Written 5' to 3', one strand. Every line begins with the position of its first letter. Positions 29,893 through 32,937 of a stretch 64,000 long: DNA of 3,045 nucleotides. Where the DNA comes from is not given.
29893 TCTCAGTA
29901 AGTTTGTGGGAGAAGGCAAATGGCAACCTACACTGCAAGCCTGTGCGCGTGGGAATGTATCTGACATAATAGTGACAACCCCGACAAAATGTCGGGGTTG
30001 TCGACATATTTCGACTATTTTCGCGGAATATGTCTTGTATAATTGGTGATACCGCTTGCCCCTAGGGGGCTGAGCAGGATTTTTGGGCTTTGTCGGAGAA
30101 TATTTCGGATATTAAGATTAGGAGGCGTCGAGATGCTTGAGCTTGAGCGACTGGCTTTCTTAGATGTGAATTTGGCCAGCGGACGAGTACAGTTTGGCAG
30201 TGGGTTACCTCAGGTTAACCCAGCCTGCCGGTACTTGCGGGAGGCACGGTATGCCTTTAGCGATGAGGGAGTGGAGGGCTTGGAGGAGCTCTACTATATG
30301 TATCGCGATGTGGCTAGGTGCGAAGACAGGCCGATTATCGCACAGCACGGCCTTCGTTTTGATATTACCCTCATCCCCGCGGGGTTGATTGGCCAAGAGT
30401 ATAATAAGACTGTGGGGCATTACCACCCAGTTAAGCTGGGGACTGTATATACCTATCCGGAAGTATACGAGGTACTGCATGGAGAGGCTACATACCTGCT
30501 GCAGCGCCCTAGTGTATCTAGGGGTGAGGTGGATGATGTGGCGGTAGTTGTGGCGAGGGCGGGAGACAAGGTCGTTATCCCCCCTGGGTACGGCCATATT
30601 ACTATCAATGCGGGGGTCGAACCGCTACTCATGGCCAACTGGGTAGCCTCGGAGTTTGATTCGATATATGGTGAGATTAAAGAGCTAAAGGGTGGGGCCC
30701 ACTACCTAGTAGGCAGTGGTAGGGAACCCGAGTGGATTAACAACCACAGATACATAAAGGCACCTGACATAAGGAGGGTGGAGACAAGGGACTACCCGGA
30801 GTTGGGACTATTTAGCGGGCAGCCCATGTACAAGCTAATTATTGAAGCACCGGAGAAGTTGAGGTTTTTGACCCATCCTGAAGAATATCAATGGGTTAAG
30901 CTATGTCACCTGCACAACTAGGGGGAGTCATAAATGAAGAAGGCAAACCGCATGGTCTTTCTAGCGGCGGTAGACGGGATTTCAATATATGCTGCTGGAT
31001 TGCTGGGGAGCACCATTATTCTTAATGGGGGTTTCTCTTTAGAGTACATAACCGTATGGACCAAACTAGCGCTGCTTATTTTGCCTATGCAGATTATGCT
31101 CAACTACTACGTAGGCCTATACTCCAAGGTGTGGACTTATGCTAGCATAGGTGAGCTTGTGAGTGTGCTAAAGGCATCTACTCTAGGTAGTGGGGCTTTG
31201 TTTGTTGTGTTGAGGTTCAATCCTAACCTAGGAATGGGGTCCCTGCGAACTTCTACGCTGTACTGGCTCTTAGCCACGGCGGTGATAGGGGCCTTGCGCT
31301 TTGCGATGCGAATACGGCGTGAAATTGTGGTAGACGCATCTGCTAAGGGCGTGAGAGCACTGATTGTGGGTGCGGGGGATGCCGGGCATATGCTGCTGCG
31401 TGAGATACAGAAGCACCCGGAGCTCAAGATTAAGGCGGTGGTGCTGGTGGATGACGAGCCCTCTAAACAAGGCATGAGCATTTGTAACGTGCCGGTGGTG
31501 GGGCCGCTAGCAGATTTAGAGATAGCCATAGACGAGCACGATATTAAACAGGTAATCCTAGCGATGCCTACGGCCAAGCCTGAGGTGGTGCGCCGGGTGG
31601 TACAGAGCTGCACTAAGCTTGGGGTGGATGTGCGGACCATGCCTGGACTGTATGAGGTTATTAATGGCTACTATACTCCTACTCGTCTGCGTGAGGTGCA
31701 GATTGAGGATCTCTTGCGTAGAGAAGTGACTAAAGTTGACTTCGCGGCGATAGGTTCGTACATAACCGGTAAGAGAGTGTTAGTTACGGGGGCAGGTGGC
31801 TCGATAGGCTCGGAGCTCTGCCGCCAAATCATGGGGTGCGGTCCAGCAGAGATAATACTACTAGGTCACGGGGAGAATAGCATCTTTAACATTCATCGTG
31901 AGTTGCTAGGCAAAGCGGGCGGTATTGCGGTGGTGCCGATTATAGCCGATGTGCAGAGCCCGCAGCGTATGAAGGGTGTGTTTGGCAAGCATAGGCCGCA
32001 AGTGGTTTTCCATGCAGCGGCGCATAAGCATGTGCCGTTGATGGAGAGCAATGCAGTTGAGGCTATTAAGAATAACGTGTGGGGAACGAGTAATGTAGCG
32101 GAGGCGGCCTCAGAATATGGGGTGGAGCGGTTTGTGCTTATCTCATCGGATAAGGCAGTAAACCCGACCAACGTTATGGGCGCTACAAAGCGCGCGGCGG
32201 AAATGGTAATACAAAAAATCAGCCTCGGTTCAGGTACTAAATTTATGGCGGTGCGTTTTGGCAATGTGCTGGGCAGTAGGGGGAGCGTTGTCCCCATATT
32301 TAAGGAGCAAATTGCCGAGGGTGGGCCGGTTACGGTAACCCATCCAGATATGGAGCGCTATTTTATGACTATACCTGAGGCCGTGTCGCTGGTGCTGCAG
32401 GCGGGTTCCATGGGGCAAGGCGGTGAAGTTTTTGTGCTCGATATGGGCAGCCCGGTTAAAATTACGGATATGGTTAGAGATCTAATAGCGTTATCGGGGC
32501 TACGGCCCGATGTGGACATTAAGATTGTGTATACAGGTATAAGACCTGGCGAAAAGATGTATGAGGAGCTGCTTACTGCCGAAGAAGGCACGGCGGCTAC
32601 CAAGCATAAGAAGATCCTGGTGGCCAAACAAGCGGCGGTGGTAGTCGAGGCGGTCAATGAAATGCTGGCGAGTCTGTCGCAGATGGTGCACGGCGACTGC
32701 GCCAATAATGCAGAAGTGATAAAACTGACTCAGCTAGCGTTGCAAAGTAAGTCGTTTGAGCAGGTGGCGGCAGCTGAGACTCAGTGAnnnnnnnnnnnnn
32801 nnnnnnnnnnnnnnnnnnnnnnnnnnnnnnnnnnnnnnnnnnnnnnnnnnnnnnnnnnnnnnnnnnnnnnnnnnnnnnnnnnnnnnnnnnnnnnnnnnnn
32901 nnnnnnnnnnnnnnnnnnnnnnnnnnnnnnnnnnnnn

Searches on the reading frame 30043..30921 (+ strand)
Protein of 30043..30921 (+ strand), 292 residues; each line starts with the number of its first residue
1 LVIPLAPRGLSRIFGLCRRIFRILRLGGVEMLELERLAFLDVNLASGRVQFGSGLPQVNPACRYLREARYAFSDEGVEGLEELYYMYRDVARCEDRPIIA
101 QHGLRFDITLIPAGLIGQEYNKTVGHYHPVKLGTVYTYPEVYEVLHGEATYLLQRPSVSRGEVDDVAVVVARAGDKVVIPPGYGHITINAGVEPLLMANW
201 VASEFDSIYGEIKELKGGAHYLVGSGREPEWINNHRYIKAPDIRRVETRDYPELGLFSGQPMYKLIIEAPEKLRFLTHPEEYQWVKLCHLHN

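Call 30: search_protein_families(library=pfam, proteins=[window:30043-30921:+], max_evalue=0.00001)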
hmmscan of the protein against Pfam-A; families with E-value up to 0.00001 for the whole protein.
window:30043-30921:+ (292 aa): 1 family
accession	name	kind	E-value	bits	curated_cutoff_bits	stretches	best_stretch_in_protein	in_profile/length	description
PF06560.17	GPI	-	4.9e-41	140.4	20.7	1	81-236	26-179/182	Glucose-6-phosphate isomerase (GPI)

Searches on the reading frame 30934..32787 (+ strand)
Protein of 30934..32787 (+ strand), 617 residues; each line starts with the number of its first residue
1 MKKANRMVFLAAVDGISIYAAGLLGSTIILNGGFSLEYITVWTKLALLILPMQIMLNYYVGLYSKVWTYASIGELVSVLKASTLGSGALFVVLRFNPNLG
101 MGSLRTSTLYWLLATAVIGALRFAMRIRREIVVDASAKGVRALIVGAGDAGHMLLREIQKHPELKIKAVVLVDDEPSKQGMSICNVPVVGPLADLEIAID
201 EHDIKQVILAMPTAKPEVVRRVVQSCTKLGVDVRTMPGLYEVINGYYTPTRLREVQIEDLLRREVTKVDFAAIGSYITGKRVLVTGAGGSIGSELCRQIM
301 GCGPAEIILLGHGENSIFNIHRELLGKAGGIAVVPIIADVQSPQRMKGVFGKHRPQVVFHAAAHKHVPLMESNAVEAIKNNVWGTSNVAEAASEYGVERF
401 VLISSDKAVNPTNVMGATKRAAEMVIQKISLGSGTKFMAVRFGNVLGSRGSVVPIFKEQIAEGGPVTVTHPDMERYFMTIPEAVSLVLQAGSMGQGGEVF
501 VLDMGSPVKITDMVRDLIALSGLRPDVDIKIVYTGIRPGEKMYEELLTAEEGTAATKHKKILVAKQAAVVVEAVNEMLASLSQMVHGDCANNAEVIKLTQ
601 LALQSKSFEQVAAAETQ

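Call 30: search_protein_families(library=pfam, proteins=[window:30934-32787:+], max_evalue=0.00001)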
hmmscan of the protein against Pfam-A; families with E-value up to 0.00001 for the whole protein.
window:30934-32787:+ (617 aa): 8 families
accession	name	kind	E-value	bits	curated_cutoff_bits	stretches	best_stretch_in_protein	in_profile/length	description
PF02719.21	Polysacc_synt_2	-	6.2e-122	406.8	20.2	1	282-565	1-292/293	Polysaccharide biosynthesis protein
PF01370.27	Epimerase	-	3.4e-25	89.3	20.9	1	282-500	1-237/240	NAD dependent epimerase/dehydratase family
PF04321.23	RmlD_sub_bind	-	6.4e-16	58.7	27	1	281-468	2-175/287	RmlD substrate binding domain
PF13727.12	CoA_binding_3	-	9.8e-16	58.7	25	1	72-237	15-175/175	CoA-binding domain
PF16363.11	GDP_Man_Dehyd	-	2.9e-12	47.1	27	1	283-406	1-130/332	GDP-mannose 4,6 dehydratase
PF01073.25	3Beta_HSD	-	3.6e-10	39.8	22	1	283-415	1-126/280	3-beta hydroxysteroid dehydrogenase/isomerase family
PF08659.16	KR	-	2.5e-07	31.2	22.6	1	282-408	3-139/180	KR domain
PF13460.12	NAD_binding_10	-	4.6e-07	30.3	27.2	1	286-443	1-144/184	NAD(P)H-binding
